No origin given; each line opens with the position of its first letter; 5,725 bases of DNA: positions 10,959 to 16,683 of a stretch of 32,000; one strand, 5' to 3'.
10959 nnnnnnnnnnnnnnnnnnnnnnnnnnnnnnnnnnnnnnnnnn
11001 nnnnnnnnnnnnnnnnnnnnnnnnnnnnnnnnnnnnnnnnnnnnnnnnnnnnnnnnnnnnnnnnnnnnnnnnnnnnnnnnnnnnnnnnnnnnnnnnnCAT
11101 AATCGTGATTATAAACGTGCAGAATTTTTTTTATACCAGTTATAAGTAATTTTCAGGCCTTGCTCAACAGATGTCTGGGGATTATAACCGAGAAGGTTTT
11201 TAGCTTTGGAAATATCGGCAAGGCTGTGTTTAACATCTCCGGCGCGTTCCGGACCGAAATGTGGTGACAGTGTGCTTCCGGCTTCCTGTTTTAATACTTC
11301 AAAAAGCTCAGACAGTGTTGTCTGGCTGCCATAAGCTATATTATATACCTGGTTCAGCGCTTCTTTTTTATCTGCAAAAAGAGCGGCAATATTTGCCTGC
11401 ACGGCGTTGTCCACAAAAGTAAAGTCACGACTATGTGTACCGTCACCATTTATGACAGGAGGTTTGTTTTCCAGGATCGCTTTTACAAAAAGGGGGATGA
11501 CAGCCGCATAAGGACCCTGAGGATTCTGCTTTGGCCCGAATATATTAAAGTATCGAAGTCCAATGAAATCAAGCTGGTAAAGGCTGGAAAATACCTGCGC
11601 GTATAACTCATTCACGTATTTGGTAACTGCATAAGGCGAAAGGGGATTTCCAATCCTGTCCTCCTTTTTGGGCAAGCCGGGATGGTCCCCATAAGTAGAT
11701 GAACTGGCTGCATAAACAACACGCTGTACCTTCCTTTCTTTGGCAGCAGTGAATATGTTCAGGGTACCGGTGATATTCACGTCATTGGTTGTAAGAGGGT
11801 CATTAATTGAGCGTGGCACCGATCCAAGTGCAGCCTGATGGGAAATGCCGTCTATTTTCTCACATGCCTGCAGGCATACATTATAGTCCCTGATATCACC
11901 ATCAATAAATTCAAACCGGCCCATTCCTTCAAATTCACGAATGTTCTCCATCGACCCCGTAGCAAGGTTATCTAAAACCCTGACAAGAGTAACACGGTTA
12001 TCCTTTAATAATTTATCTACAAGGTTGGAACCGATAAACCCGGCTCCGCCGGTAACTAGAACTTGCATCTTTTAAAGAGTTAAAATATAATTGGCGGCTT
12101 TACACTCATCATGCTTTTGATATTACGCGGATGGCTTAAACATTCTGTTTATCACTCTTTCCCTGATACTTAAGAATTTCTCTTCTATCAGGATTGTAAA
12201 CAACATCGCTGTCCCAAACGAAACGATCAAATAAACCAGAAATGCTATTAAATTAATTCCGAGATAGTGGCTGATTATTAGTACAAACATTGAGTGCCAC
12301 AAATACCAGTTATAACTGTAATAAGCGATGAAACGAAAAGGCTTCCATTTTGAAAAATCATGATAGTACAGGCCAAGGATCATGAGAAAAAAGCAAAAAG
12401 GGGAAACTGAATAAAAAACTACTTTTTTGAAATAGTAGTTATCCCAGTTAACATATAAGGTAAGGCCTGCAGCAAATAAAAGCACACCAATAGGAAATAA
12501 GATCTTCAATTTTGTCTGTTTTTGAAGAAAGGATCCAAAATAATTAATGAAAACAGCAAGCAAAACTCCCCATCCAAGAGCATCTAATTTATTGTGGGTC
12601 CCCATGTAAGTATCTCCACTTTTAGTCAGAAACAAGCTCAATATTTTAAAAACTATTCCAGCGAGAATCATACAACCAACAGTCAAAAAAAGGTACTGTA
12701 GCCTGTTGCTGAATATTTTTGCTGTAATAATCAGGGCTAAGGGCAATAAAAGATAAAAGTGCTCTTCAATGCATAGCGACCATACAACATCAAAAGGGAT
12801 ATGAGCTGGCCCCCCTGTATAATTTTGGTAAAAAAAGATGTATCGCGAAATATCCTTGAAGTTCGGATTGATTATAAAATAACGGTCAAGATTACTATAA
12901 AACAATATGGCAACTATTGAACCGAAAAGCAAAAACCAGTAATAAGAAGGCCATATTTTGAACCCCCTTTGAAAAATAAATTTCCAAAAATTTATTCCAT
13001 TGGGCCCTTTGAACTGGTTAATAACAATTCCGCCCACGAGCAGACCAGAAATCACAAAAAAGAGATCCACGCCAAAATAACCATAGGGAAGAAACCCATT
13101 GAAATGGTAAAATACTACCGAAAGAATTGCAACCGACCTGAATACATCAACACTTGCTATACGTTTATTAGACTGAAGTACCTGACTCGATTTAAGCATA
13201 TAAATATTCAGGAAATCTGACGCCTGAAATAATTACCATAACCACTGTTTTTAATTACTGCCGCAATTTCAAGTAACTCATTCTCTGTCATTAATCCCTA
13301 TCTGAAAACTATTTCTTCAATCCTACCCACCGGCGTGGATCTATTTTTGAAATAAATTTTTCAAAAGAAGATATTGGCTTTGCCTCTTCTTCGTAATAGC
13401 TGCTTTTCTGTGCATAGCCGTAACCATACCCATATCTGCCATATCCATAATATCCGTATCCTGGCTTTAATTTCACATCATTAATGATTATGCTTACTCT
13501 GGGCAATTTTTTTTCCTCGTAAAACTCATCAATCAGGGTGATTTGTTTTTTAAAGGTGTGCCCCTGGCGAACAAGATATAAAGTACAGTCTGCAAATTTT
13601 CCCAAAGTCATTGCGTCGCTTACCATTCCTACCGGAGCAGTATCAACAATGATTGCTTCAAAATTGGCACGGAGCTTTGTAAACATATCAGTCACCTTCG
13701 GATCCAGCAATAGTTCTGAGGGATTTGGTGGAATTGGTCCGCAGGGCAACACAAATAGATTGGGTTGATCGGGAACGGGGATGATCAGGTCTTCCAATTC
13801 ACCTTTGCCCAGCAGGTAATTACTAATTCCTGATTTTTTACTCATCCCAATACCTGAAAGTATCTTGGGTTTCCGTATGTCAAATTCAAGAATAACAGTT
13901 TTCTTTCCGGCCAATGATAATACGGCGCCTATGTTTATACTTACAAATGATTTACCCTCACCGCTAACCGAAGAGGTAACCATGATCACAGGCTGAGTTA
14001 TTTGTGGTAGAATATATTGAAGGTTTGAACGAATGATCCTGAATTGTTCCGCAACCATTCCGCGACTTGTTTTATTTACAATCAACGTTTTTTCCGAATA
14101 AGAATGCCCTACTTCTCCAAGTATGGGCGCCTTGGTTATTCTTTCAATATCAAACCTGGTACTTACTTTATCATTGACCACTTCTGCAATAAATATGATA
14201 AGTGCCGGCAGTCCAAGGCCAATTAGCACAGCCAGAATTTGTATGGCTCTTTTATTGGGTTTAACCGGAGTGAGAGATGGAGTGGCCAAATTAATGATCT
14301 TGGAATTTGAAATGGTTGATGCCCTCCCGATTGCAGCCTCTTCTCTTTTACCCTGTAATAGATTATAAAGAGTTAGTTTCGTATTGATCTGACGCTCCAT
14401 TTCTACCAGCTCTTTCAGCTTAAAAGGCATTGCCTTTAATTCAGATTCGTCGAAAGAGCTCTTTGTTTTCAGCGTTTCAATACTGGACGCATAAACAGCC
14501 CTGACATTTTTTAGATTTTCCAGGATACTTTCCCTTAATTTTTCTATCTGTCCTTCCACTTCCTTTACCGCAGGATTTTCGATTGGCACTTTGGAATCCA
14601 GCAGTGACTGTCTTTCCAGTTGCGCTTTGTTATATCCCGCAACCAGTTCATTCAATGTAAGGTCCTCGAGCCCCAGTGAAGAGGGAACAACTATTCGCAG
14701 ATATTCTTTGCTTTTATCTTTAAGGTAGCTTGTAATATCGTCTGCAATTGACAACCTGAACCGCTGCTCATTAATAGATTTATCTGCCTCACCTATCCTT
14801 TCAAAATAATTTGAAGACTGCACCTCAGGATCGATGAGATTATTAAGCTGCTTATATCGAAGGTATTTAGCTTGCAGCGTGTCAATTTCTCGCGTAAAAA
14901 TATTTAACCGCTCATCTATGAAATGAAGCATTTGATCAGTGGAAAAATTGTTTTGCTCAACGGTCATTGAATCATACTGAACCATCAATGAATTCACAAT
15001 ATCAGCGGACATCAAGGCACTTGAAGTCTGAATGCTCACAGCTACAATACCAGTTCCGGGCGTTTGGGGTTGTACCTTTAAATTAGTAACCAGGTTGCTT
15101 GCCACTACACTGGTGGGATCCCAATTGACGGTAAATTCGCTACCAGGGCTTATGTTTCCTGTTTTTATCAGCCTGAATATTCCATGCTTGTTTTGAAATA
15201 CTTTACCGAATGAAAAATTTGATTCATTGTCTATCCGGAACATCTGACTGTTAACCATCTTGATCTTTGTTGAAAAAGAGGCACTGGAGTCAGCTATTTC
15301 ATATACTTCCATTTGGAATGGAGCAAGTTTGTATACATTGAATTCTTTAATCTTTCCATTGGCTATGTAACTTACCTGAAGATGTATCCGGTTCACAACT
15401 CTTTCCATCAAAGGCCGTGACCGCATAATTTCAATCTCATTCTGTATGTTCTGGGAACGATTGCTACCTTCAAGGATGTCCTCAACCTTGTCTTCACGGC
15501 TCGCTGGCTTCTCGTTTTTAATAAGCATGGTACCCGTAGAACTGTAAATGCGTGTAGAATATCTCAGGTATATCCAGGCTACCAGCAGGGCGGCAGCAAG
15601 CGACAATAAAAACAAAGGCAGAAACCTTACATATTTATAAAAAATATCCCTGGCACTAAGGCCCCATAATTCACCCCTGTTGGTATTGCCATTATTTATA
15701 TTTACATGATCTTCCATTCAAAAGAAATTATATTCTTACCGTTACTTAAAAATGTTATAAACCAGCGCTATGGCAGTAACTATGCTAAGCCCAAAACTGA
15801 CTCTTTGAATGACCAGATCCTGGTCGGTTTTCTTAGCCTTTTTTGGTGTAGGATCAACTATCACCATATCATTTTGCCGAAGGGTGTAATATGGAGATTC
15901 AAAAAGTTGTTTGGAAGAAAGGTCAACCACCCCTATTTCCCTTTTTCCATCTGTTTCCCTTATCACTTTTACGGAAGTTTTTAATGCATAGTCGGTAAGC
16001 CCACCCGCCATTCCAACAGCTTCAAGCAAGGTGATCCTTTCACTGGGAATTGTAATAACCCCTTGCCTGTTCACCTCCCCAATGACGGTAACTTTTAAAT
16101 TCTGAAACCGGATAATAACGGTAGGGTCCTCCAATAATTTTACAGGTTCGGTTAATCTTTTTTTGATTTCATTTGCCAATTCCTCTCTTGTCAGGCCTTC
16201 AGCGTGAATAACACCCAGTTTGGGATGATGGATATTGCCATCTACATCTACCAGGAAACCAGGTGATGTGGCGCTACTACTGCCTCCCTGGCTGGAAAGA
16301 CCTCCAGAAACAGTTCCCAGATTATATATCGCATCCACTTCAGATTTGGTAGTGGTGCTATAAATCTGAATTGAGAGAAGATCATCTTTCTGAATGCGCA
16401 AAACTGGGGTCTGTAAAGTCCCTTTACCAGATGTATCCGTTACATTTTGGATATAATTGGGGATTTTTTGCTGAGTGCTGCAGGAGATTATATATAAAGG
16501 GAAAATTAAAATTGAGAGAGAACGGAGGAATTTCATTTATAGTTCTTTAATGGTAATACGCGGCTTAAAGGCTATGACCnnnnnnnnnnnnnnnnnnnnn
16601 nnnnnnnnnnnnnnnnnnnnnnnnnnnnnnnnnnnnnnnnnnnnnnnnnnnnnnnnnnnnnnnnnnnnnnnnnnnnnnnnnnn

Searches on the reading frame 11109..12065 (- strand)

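Call 81: search_protein_families(library=pfam, proteins=[window:11109-12065:-], max_evalue=0.00001)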
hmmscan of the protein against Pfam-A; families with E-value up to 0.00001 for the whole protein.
window:11109-12065:- (318 aa): 6 families
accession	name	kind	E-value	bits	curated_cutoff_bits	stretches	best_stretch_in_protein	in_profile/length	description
PF01370.27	Epimerase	-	5.1e-57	193.5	20.9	1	2-244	1-240/240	NAD dependent epimerase/dehydratase family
PF16363.11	GDP_Man_Dehyd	-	1.1e-53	183.2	27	1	3-306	1-331/332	GDP-mannose 4,6 dehydratase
PF01073.25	3Beta_HSD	-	3.8e-22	79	22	1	3-231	1-231/280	3-beta hydroxysteroid dehydrogenase/isomerase family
PF02719.21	Polysacc_synt_2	-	1.2e-19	71.1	20.2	1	2-263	1-248/293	Polysaccharide biosynthesis protein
PF07993.18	NAD_binding_4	-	2.1e-09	37.4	20.1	1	4-223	1-256/258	Male sterility protein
PF13460.12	NAD_binding_10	-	2.5e-07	31.2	27.2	1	6-134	1-111/184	NAD(P)H-binding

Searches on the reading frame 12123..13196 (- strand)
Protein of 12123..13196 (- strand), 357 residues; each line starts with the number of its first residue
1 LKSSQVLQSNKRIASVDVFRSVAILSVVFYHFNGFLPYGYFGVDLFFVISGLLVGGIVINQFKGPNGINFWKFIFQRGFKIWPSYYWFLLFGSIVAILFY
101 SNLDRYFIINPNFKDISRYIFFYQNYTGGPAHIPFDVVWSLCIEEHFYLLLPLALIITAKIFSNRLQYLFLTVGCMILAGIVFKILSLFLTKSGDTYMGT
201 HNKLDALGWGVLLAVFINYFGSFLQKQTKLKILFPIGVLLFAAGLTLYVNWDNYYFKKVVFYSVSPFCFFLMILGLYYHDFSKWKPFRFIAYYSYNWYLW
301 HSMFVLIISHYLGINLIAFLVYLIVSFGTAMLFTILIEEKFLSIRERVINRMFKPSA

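Call 82: search_protein_families(library=pfam, proteins=[window:12123-13196:-], max_evalue=0.00001)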
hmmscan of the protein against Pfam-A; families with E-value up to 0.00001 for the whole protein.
window:12123-13196:- (357 aa): 1 family
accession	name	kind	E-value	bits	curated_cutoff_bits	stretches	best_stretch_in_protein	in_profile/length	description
PF01757.29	Acyl_transf_3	-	2.8e-17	63.2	31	1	14-334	2-325/326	Acyltransferase domain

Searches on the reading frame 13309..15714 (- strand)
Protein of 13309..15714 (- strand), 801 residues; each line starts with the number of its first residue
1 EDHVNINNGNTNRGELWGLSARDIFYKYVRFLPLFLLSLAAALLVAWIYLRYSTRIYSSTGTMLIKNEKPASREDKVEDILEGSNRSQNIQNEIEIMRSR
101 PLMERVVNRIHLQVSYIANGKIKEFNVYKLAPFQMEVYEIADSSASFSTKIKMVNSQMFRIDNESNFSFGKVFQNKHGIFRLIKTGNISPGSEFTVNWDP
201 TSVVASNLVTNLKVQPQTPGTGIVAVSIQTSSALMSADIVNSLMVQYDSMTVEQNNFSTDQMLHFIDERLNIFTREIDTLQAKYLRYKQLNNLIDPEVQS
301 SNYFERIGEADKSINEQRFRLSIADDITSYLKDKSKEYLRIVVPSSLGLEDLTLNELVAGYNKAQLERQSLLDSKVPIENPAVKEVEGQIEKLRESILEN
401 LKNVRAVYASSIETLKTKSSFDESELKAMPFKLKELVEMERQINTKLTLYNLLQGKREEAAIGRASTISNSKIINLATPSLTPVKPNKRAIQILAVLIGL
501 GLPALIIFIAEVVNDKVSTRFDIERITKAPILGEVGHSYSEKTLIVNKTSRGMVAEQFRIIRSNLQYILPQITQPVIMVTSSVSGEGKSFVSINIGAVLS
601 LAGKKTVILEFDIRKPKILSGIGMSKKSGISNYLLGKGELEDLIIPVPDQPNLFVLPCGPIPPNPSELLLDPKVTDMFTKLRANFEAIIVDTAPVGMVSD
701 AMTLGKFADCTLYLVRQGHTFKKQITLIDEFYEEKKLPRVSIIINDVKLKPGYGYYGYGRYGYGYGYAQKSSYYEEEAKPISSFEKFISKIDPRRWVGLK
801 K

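Call 82: search_protein_families(library=pfam, proteins=[window:13309-15714:-], max_evalue=0.00001)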
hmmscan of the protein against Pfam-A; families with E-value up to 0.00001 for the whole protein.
window:13309-15714:- (801 aa): 2 families
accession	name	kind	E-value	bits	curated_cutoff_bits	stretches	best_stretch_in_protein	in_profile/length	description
PF13807.11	GNVR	-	3.8e-09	36.8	27.7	1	434-509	4-79/82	G-rich domain on putative tyrosine kinase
PF01656.29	CbiA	-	5.7e-06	26.8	25.4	0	577-748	1-84/125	CobQ/CobB/MinD/ParA nucleotide binding domain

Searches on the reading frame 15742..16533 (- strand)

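Call 82: search_protein_families(library=pfam, proteins=[window:15742-16533:-], max_evalue=0.00001)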
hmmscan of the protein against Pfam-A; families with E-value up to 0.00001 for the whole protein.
window:15742-16533:- (263 aa): 3 families
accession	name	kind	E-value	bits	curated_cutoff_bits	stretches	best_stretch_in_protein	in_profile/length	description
PF02563.21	Poly_export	-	7.6e-15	55.3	28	1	42-143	4-76/77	Polysaccharide biosynthesis/export protein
PF10531.15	SLBB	-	1.5e-10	41.1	27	1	147-197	1-50/55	SLBB domain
PF22461.2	SLBB_2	-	5.8e-10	39.6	27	1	147-226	2-79/79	SLBB domain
